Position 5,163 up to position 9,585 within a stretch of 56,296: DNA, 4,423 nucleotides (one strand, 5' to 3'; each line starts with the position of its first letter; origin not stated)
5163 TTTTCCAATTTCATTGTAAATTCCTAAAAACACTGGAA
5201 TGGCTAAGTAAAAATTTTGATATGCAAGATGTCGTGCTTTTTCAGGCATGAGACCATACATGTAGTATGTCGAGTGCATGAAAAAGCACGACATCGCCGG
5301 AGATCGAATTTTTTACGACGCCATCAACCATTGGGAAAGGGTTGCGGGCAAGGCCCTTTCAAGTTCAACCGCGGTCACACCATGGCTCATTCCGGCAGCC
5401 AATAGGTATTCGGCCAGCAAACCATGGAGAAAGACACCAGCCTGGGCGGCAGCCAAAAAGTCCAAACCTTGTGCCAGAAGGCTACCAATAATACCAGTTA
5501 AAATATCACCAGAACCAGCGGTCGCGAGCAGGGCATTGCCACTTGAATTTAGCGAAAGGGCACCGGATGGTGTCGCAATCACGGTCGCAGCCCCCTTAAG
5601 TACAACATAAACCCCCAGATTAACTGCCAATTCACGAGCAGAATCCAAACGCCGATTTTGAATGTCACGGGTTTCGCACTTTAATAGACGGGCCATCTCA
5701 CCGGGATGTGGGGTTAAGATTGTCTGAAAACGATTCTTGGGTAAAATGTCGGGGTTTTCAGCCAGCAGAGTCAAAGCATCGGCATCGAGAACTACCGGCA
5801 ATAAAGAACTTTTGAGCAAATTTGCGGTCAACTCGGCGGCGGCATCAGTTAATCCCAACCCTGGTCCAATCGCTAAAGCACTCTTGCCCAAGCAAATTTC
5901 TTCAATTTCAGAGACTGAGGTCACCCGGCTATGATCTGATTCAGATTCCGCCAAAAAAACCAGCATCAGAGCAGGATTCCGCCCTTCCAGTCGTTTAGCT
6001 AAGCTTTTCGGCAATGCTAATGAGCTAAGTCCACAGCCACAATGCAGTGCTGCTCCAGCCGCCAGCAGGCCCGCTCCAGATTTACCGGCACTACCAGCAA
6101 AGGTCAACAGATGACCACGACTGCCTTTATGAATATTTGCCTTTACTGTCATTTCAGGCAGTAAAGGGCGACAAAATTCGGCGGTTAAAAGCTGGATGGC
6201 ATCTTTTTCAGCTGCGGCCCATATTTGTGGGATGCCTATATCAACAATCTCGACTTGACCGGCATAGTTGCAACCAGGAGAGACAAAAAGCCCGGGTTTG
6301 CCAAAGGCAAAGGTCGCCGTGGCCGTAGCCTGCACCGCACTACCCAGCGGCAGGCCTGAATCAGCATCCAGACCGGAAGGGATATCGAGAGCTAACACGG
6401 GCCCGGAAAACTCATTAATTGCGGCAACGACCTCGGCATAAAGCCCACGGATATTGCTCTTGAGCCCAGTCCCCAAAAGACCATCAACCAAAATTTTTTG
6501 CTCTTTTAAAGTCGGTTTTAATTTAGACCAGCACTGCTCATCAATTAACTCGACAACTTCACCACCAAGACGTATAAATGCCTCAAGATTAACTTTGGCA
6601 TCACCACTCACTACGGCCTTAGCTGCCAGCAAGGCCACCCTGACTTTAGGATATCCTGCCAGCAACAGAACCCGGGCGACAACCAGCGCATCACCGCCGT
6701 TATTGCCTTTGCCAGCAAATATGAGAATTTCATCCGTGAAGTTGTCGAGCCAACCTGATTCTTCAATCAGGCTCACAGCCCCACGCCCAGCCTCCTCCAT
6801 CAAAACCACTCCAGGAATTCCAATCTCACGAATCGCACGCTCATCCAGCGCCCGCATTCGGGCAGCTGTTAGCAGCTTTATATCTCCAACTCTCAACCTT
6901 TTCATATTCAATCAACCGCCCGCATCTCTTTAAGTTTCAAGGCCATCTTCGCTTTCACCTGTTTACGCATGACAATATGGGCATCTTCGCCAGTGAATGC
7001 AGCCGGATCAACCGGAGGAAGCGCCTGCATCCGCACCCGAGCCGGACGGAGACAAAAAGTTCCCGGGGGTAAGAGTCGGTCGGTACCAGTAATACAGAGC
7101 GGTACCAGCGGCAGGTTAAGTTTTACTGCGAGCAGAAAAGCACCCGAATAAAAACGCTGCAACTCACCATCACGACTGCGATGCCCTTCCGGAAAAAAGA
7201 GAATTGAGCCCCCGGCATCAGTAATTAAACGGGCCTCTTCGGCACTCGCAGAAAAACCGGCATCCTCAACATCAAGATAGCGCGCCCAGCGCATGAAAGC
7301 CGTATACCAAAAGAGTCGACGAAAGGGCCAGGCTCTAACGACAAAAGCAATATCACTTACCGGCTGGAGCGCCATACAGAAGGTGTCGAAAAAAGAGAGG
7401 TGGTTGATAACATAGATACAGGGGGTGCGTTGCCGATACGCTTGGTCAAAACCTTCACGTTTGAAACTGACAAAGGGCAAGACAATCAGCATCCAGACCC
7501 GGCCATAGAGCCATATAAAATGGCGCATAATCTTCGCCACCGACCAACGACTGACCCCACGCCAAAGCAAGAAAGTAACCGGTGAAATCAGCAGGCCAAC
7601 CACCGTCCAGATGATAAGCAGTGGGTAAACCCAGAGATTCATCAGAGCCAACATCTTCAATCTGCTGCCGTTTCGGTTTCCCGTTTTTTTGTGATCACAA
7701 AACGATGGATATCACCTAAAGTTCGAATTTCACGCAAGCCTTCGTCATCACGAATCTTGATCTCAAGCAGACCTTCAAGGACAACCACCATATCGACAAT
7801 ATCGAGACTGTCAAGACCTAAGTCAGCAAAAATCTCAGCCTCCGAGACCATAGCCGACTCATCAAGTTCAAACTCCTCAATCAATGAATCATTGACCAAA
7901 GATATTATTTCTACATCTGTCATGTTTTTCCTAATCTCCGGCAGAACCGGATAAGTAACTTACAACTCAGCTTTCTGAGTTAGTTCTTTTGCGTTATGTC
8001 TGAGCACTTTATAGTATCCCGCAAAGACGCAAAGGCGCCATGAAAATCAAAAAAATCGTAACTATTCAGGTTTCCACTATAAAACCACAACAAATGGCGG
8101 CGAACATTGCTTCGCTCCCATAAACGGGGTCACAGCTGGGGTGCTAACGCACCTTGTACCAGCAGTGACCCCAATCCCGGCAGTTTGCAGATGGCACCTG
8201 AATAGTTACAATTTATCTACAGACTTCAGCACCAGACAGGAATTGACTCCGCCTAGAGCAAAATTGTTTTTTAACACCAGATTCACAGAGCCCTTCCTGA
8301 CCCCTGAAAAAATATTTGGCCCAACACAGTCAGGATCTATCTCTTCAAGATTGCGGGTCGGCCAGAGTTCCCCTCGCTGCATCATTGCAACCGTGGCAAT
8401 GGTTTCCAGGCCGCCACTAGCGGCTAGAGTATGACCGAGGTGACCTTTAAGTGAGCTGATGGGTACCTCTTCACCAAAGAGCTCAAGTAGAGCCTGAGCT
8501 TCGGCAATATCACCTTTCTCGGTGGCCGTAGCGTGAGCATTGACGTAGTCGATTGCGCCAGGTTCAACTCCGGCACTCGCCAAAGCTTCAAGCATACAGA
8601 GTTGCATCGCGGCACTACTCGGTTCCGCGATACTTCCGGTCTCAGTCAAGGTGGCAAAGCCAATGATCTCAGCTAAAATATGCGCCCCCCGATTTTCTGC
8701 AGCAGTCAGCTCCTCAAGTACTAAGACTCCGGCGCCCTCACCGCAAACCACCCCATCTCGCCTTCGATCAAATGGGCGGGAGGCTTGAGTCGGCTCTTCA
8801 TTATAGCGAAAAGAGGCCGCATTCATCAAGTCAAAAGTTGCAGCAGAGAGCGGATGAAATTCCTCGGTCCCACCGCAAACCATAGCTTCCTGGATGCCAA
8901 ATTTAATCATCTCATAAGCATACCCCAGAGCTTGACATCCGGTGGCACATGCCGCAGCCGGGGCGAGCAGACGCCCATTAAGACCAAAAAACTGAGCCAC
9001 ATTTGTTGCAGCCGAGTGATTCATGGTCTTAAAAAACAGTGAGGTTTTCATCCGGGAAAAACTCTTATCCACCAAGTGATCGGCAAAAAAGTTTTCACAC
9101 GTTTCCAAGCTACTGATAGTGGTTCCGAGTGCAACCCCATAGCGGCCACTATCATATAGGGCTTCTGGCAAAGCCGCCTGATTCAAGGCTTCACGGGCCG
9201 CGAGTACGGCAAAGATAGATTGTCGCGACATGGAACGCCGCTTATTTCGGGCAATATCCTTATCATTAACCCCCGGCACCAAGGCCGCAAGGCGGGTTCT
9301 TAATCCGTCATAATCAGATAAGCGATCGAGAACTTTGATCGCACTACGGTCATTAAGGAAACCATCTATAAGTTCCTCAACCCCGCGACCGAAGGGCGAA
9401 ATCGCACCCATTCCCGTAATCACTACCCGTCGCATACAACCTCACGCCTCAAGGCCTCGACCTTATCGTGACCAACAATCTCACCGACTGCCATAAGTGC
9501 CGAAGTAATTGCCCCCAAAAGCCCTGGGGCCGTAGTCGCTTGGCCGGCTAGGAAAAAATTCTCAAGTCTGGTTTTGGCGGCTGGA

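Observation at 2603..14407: Type II FAS/PKS-like envelope-lipid or polyene cluster built around two KS genes and a CrtI-family flavoprotein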

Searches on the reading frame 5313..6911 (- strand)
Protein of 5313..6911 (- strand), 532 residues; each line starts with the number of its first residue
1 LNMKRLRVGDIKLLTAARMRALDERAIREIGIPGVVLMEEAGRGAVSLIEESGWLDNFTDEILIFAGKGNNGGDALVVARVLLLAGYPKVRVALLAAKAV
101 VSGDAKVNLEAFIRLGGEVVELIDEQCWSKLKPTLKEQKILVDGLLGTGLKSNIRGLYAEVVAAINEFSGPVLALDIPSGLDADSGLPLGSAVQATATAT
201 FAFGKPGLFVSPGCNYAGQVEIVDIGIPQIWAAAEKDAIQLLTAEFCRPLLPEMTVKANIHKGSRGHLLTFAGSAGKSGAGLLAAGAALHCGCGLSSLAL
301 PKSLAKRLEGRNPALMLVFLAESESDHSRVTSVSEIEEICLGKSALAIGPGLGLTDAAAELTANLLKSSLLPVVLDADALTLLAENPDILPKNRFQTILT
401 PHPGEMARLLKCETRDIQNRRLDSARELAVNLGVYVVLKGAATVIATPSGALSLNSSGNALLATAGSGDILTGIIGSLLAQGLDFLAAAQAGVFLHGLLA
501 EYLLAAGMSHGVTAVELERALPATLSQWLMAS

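Call 3: search_protein_families(library=pfam, proteins=[window:5313-6911:-], max_evalue=0.01)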
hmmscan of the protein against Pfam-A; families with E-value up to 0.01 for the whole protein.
window:5313-6911:- (532 aa): 3 families
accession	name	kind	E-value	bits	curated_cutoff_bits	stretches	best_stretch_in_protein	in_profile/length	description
PF01256.23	Carb_kinase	-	1e-51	176.2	27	1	271-522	4-241/242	NAD(P)H-hydrate dehydratase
PF03853.21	YjeF_N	-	3.2e-43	148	24.9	1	36-207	3-169/169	YjeF-related protein N-terminus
PF02110.20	HK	-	0.0028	17.5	27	1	403-498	115-217/247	Hydroxyethylthiazole kinase family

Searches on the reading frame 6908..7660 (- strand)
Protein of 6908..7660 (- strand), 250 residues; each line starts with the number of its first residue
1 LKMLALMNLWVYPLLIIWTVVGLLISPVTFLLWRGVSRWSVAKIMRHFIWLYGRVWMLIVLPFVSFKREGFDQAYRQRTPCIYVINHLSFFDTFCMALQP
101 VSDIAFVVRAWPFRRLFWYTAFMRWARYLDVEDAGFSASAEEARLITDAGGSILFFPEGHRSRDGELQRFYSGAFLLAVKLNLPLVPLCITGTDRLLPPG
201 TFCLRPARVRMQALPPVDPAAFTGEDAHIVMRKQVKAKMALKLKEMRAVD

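Call 3: search_protein_families(library=pfam, proteins=[window:6908-7660:-], max_evalue=0.01)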
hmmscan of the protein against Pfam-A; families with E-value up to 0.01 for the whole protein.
window:6908-7660:- (250 aa): 1 family
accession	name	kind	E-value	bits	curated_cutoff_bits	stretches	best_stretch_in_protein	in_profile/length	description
PF01553.26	Acyltransferase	-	2.8e-15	56.8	23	1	75-190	10-131/132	Acyltransferase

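Call 5: search_protein_families(library=ncbifam, proteins=[window:6908-7660:-], max_evalue=0.001)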
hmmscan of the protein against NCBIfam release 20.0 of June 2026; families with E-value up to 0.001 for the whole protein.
window:6908-7660:- (250 aa): 5 families
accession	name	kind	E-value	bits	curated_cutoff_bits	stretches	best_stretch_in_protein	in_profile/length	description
TIGR00530.1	AGP_acyltrn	subfamily_domain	8.1e-12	45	102.95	1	76-190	13-129/130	1-acylglycerol-3-phosphate O-acyltransferase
NF005291.0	PRK06814.1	equivalog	8.1e-11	40.6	1349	1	54-195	429-568/1140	acyl-[ACP]--phospholipid O-acyltransferase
NF006386.0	PRK08633.1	equivalog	1.3e-09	36.4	1221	1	67-192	430-553/1147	acyl-[ACP]--phospholipid O-acyltransferase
NF011593.0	PRK15018.1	equivalog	1.4e-09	38.1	501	1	45-245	35-231/245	1-acylglycerol-3-phosphate O-acyltransferase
NF005959.0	PRK08043.1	equivalog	1.5e-06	26.8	886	1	68-194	18-141/719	bifunctional acyl-ACP--phospholipid O-acyltransferase/long-chain-fatty-acid--ACP ligase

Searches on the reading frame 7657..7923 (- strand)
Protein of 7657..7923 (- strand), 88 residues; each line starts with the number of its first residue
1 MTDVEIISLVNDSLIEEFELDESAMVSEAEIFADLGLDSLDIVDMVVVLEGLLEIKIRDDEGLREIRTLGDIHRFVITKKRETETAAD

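Call 3: search_protein_families(library=pfam, proteins=[window:7657-7923:-], max_evalue=0.01)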
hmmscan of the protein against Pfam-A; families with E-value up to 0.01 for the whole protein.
window:7657-7923:- (88 aa): 2 families
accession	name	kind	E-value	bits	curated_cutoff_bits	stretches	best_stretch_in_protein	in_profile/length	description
PF00550.31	PP-binding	-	7.8e-06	26.5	20.8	1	15-74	8-65/67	Phosphopantetheine attachment site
PF14573.12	PP-binding_2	-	0.0041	17.8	32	1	18-84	27-92/96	Acyl-carrier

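Call 5: search_protein_families(library=ncbifam, proteins=[window:7657-7923:-], max_evalue=0.001)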
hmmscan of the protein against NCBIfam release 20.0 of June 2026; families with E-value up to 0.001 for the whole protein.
window:7657-7923:- (88 aa): 13 families
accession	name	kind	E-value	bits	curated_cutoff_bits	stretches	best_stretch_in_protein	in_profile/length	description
NF003757.0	PRK05350.1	equivalog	2.8e-13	49.8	65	1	2-76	3-76/83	acyl carrier protein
NF002148.0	PRK00982.1-2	subfamily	3.5e-12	46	71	1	5-80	4-78/79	acyl carrier protein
NF002150.0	PRK00982.1-4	subfamily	6.7e-12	45.5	66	1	1-80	1-79/80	acyl carrier protein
TIGR00517.1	acyl_carrier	equivalog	2.7e-11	43.2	70.45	1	5-76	3-73/77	acyl carrier protein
NF002151.0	PRK00982.1-5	equivalog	2.3e-10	40.4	92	1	5-78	3-75/78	acyl carrier protein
NF002149.0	PRK00982.1-3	equivalog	3.1e-08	33.4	106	1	8-68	6-65/78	acyl carrier protein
NF040636.1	AcpM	exception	9.2e-08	32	146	1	2-84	2-83/93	meromycolate extension acyl carrier protein AcpM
NF002147.0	PRK00982.1-1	equivalog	2.3e-07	30.5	84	1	3-80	5-81/83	acyl carrier protein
NF006031.0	PRK08172.1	equivalog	2.1e-06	28.3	76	1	5-76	4-74/82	acyl carrier protein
NF009104.0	PRK12449.1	equivalog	6.4e-05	22.8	70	1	2-80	2-79/80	acyl carrier protein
NF058660.1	cispen_ACP_AmcB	equivalog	0.00017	21.7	80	1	19-77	17-76/80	cispentacin biosynthesis acyl carrier protein AmcB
NF005079.0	PRK06508.1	equivalog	0.00021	21.6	83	1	10-65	8-63/93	acyl carrier protein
NF005798.0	PRK07639.1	equivalog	0.00032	21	100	1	1-81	1-83/91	petrobactin biosynthesis protein AsbD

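Call 79: search_solved_structures(query=window:7657-7923:-, max_evalue=0.001)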
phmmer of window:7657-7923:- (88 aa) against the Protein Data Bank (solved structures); distinct sequences matched with E-value up to 0.001: 43.
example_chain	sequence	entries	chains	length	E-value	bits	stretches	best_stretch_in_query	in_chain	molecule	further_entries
6lvt_A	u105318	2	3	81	8.6e-10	42.1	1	5-77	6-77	Acyl carrier protein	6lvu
8jfn_B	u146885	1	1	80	8.4e-08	35.8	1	13-78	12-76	Acyl carrier protein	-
8jfg_G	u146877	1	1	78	8.8e-08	35.8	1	14-78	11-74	Acyl carrier protein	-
8jfi_G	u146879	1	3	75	9.9e-08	35.6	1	14-78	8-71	Acyl carrier protein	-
8jfh_E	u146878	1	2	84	1.1e-07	35.4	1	13-78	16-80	Acyl carrier protein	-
4zjb_G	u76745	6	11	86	1.2e-07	35.3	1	13-78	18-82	Acyl carrier protein | Acyl carrier protein,Acyl carrier protein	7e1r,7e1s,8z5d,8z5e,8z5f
5h9g_A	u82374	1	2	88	1.4e-07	35.1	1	13-77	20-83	Acyl carrier protein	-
6ihc_G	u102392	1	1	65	3.4e-07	33.9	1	14-74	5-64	holo-form acyl carrier protein (holo-ACP)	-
5h9h_A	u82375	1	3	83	4.6e-07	33.5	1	13-78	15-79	Acyl carrier protein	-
2ehs_A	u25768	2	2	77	9.5e-07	32.5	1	10-76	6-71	Acyl carrier protein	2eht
2kwl_A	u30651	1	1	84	2.1e-06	31.4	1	3-79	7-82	Acyl carrier protein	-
1hy8_A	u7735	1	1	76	2.4e-06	31.2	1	9-76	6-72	ACYL CARRIER PROTEIN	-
2x2b_A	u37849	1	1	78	2.4e-06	31.2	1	8-76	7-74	ACYL CARRIER PROTEIN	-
1x3o_A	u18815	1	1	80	4e-06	30.5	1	1-77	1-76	acyl carrier protein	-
4dxe_H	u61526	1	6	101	7.9e-06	29.5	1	7-77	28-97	Acyl carrier protein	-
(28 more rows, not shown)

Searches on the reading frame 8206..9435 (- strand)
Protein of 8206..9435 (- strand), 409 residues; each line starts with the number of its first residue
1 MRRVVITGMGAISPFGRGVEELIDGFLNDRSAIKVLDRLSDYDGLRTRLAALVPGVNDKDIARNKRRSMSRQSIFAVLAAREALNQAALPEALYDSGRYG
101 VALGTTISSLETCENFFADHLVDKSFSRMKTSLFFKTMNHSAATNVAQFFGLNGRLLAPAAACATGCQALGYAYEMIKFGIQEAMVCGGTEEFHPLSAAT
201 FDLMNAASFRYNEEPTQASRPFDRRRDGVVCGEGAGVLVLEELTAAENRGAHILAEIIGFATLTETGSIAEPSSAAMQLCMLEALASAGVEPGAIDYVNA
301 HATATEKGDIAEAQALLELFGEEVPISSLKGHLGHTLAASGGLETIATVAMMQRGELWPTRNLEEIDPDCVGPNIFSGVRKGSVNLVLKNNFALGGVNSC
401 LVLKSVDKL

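Call 3: search_protein_families(library=pfam, proteins=[window:8206-9435:-], max_evalue=0.01)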
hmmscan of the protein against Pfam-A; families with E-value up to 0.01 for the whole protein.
window:8206-9435:- (409 aa): 2 families
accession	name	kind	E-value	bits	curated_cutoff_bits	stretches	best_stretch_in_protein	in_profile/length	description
PF00109.32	ketoacyl-synt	-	1.8e-39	136.3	20.8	1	1-245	1-251/252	Beta-ketoacyl synthase, N-terminal domain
PF02801.28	Ketoacyl-synt_C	-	1.6e-28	99.5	20.8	1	254-364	1-119/119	Beta-ketoacyl synthase, C-terminal domain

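Call 5: search_protein_families(library=ncbifam, proteins=[window:8206-9435:-], max_evalue=0.001)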
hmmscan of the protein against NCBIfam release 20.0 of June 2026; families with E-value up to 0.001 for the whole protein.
window:8206-9435:- (409 aa): 23 families
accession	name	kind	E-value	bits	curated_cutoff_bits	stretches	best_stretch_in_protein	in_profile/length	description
NF006587.0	PRK09116.1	equivalog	4.2e-122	407.8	470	1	1-405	1-406/408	beta-ketoacyl-ACP synthase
TIGR03150.1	fabF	equivalog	2.7e-100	335.9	493.75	1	2-404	1-407/407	beta-ketoacyl-ACP synthase II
NF005589.0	PRK07314.1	subfamily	1.8e-96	323.5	387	1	1-406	3-412/413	beta-ketoacyl-ACP synthase II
NF004970.0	PRK06333.1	subfamily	2.2e-88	297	525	1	1-405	3-421/424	beta-ketoacyl-ACP synthase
NF005935.0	PRK07967.1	equivalog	2.4e-82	277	630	1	1-407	1-405/406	beta-ketoacyl-ACP synthase I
NF006274.0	PRK08439.1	equivalog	1.7e-70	237.9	621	1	1-405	1-405/406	beta-ketoacyl-ACP synthase II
NF006434.0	PRK08722.1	equivalog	1.3e-64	218.6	759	1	2-405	4-413/414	beta-ketoacyl-ACP synthase II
NF005916.1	PRK07910.1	equivalog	4.8e-63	213.5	560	1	3-403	13-415/418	KasA/KasB family beta-ketoacyl-ACP synthase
NF005490.0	PRK07103.1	equivalog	2.2e-62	211.4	445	1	1-405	3-412/414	polyketide beta-ketoacyl:acyl carrier protein synthase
NF005076.0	PRK06501.1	equivalog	4.9e-62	210.2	629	1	4-405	13-422/425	beta-ketoacyl-ACP synthase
NF006618.0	PRK09185.1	subfamily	3.8e-56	190.8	407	1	1-405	2-392/394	beta-ketoacyl-ACP synthase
NF004618.0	PRK05952.1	equivalog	4.7e-55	187.1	455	1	3-405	3-382/384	beta-ketoacyl-ACP synthase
NF058662.1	cispenta_AmcF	equivalog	1.8e-46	158.9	325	1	4-404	2-368/369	cispentacin biosynthesis acyltransferase subunit AmcF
NF045894.1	PKS_plus_SDR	equivalog_domain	1.5e-28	99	1740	1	81-365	99-378/1515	type I polyketide synthase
NF041183.1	Pks2_ls1_myc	equivalog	3.7e-23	80.4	2400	1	79-359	97-368/2086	sulfolipid-1 biosynthesis phthioceranic/hydroxyphthioceranic acid synthase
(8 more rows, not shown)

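Call 67: search_solved_structures(query=window:8206-9435:-, max_evalue=1e-40)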
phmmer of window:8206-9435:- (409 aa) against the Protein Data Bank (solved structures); distinct sequences matched with E-value up to 1e-40: 69 (the best 60 are shown).
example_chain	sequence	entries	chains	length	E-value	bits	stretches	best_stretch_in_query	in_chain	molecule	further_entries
4ewg_A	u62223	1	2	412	5.5e-91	308.8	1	1-406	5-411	Beta-ketoacyl synthase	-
7f27_A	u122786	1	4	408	2.4e-90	306.7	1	1-406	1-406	3-oxoacyl-(Acyl-carrier-protein) synthase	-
1j3n_A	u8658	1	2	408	3.3e-70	240.4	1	1-405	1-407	3-oxoacyl-(acyl-carrier protein) synthase II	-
1e5m_A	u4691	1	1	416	1.6e-65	225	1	2-404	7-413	BETA KETOACYL ACYL CARRIER PROTEIN SYNTHASE II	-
4ls5_A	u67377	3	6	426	1.6e-63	218.5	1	2-405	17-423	3-oxoacyl-[acyl-carrier-protein] synthase 2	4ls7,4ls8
4ls6_A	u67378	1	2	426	5.6e-63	216.6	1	2-405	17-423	3-oxoacyl-[acyl-carrier-protein] synthase 2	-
6okg_A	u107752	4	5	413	8.8e-63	216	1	2-405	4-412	3-oxoacyl-[acyl-carrier-protein] synthase 2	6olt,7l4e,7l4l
1b3n_A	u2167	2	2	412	8.8e-63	216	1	2-405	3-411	PROTEIN (KETOACYL ACYL CARRIER PROTEIN SYNTHASE 2) | BETA-KETOACYL ACP SYNTHASE II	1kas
2gfw_A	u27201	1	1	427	1e-62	215.8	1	2-405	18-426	3-oxoacyl-[acyl-carrier-protein] synthase 2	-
1dd8_A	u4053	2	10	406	2.1e-62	214.8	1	1-405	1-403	BETA-KETOACYL [ACYL CARRIER PROTEIN] SYNTHASE I | KETOACYL SYNTHASE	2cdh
4qav_A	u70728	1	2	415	5.3e-62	213.4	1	2-404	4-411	3-oxoacyl-[acyl-carrier-protein] synthase 2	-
9mlw_A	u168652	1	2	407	5.5e-62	213.4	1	2-405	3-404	3-oxoacyl-[acyl-carrier-protein] synthase 1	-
3u0f_A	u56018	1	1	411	8.3e-62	212.8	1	1-404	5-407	Beta-ketoacyl synthase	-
1fj4_A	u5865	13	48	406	8.4e-62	212.8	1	1-405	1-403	BETA-KETOACYL-[ACYL CARRIER PROTEIN] SYNTHASE I | BETA-KETOACYL ACYL CARRIER PROTEIN SYNTHASE I | 3-oxoacyl-[acyl-carrier-protein] synthase I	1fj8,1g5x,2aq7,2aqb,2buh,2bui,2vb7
5kof_B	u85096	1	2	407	8.5e-62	212.8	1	1-405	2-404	3-oxoacyl-[acyl-carrier-protein] synthase 1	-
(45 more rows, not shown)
